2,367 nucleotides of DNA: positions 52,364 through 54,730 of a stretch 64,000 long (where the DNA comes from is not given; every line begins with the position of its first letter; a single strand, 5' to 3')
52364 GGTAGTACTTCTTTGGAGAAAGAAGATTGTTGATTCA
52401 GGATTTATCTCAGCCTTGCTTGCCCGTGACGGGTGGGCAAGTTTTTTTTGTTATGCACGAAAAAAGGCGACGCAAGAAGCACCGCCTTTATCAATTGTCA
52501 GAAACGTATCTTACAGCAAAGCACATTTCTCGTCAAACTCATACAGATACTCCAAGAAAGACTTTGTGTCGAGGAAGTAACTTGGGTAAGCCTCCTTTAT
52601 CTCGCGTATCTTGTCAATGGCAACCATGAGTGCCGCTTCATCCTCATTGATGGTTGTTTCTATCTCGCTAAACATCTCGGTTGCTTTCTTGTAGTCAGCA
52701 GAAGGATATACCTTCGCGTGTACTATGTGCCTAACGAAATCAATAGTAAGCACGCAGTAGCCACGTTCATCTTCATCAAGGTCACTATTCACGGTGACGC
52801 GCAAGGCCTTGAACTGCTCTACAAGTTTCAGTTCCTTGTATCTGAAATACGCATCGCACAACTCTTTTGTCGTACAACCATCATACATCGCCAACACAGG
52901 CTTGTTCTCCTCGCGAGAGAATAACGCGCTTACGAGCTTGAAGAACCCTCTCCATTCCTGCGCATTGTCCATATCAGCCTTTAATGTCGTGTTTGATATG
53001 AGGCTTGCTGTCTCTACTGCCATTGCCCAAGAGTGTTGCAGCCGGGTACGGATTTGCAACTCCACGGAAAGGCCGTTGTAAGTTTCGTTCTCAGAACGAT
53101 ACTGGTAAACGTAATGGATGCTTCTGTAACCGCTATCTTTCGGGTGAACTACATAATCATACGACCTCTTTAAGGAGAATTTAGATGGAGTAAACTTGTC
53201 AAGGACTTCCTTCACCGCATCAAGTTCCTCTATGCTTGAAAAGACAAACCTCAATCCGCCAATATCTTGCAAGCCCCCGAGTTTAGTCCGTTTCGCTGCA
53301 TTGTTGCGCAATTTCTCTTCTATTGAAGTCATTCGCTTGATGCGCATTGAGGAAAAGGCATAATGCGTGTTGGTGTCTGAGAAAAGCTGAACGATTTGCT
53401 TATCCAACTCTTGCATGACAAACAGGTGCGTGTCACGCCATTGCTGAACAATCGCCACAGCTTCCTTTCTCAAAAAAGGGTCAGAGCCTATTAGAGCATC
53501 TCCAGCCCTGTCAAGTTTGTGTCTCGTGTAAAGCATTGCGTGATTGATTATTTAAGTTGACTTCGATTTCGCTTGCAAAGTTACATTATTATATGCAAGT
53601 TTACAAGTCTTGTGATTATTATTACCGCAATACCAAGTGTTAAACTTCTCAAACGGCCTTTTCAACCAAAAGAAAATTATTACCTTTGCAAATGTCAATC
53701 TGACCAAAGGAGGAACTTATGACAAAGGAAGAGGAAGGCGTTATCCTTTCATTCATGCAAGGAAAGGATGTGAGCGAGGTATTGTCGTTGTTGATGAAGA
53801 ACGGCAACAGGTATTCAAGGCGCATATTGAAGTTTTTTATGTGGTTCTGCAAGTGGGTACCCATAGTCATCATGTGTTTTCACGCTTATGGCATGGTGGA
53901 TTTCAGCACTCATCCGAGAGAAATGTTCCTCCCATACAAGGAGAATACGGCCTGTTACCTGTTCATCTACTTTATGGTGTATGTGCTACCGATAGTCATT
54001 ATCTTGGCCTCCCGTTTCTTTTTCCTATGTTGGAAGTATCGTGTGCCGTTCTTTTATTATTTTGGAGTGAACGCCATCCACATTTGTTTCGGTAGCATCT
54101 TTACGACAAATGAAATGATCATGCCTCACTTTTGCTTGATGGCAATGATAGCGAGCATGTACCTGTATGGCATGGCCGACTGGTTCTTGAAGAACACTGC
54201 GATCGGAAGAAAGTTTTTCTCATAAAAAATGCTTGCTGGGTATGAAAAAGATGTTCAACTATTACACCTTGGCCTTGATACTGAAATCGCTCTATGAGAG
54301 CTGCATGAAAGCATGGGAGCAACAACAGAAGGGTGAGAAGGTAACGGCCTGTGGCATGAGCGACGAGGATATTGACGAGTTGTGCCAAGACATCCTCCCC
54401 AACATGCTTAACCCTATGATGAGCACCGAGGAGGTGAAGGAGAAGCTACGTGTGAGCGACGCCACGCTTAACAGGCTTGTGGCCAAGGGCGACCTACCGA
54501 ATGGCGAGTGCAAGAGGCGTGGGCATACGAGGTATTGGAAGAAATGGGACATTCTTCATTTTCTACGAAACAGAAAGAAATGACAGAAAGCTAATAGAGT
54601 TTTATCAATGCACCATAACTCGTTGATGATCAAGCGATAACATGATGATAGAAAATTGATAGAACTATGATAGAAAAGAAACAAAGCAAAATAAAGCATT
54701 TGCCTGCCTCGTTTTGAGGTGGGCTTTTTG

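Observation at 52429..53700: Stand-alone RelA/SpoT synthetase-domain gene (toxSAS/CapRel-like) inserted as a moron between lysis cassette and accessory genes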

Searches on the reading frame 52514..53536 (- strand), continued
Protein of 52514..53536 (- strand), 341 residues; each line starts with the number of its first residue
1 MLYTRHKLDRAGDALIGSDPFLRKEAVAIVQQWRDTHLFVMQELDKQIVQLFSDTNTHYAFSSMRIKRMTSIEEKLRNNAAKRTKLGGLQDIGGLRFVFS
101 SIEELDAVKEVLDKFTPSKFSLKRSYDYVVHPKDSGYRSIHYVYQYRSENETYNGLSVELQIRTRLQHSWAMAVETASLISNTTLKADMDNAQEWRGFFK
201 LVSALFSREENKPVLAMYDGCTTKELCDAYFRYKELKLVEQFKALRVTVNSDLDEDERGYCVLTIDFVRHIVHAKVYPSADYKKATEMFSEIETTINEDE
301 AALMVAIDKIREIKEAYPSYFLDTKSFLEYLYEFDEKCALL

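Call 51: search_protein_families(library=pfam, proteins=[L044:5471-6406:+, L044:6923-7993:+, L044:9058-10563:+, L044:10508-11626:+, L055:4873-6006:+, L055:6445-7668:+, L055:9327-10166:-, L055:10317-10961:-, L024:6993-7790:+, L024:5445-6734:+], max_evalue=0.0001)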
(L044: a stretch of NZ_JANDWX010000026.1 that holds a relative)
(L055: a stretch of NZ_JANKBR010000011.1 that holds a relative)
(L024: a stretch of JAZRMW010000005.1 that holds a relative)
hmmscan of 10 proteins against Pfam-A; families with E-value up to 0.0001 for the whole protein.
L044:5471-6406:+ (312 aa): 1 family
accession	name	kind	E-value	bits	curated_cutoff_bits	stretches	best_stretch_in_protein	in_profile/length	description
PF13310.11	Virulence_RhuM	-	5e-26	92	33.7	1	73-166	1-91/252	Virulence protein RhuM family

L044:6923-7993:+ (357 aa): 0 families

L044:9058-10563:+ (502 aa): 3 families
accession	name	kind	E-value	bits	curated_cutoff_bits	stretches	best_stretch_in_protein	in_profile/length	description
PF13175.12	AAA_15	-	2.4e-28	100.3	32.1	1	3-444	5-373/374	AAA ATPase domain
PF13304.12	AAA_21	-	4.4e-17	63.5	27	2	358-446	234-304/304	AAA domain, putative AbiEii toxin, Type IV TA system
PF13476.12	AAA_23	-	1.3e-06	29.6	27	1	4-225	2-175/201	AAA domain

L044:10508-11626:+ (373 aa): 0 families

L055:4873-6006:+ (378 aa): 1 family
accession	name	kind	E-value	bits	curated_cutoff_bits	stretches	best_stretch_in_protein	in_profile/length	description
PF01594.21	AI-2E_transport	-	6.1e-52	177.3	34.3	1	15-352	4-326/327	AI-2E family transporter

L055:6445-7668:+ (408 aa): 3 families
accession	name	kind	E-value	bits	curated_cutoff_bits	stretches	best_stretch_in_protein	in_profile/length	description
PF13102.12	Phage_int_SAM_5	-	2.9e-17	63.3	22.3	1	108-213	1-97/98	Phage integrase SAM-like domain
PF00589.27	Phage_integrase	-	6.9e-17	62.2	27.1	1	224-384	3-169/172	Phage integrase family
PF17293.8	Arm-DNA-bind_5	-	5.5e-12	46.5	22.6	1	10-96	2-87/87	Arm DNA-binding domain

L055:9327-10166:- (279 aa): 1 family
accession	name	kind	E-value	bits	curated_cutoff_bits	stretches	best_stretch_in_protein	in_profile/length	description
PF09357.15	RteC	-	8.4e-77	258.2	25.3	1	60-278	2-219/219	RteC protein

L055:10317-10961:- (214 aa): 3 families
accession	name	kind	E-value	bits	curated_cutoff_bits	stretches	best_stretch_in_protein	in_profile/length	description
PF13419.12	HAD_2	-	1.3e-28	100.7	23.8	1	5-177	2-176/178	Haloacid dehalogenase-like hydrolase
PF00702.32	Hydrolase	-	1e-15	59.1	26.4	1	1-172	1-190/191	haloacid dehalogenase-like hydrolase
PF12710.13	HAD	-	2e-07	32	27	1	4-166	1-185/189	haloacid dehalogenase-like hydrolase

L024:6993-7790:+ (266 aa): 1 family
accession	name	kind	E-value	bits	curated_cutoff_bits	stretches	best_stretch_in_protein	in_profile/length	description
PF04383.19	KilA-N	-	3e-26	91.8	23.8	1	6-135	3-106/107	KilA-N domain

L024:5445-6734:+ (430 aa): 1 family
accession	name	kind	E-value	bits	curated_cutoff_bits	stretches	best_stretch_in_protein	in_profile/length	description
PF17761.7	DUF1016_N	-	1.7e-29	103.1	32.8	1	21-175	4-137/137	DUF1016 N-terminal domain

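Call 59: list_cluster_members(proteins=[window:52514-53536:-, P0019, P0092])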
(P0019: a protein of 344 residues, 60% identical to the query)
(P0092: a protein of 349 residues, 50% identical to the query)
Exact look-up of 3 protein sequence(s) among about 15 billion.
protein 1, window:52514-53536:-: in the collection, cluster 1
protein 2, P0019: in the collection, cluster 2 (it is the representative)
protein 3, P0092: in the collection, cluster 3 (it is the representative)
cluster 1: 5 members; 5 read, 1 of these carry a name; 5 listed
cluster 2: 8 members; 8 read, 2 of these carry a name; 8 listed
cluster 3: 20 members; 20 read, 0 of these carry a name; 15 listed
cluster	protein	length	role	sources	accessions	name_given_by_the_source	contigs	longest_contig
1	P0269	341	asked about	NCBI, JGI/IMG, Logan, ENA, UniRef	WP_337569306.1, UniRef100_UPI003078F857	RelA/SpoT domain-containing protein [Hallella sp.] | hypothetical protein | RelA/SpoT domain-containing protein n=1 Tax=Hallella sp. TaxID=2980186 RepID=UPI003078F857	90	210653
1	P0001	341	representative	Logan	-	-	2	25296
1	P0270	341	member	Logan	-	-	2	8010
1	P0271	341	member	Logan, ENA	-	-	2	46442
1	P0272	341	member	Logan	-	-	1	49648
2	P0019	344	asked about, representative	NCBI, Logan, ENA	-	-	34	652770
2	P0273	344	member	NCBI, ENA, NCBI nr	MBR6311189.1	MAG: RelA/SpoT domain-containing protein [Paludibacteraceae bacterium] | RelA/SpoT domain-containing protein [Paludibacteraceae bacterium]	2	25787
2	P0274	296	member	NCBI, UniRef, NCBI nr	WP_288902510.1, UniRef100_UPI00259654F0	RelA/SpoT domain-containing protein [Xylanibacter caecicola] | RelA/SpoT domain-containing protein n=1 Tax=Xylanibacter caecicola TaxID=2736294 ...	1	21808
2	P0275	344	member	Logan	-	-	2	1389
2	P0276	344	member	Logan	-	-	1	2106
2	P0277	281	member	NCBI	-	-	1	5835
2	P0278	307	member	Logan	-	-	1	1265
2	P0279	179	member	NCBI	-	-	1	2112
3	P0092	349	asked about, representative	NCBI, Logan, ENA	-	-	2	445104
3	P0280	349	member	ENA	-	-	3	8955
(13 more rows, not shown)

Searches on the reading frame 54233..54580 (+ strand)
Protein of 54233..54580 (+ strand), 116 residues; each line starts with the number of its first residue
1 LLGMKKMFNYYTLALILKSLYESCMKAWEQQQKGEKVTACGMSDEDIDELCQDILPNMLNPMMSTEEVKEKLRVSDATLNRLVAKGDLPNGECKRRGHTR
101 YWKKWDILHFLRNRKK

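Call 36: search_protein_families(library=phrogs, proteins=[window:54233-54580:+], max_evalue=0.001)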
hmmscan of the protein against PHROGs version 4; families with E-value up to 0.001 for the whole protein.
window:54233-54580:+ (116 aa): 3 families
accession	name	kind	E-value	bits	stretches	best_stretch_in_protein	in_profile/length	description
phrog_66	-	integration and excision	3.9e-06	27.8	1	54-115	85-144/412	excisionase and transcriptional regulator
phrog_15534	-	DNA, RNA and nucleotide metabolism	0.00031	22.2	1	61-116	42-93/93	HTH DNA binding protein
phrog_7338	-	unknown function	0.00049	21.3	1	49-115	17-81/87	-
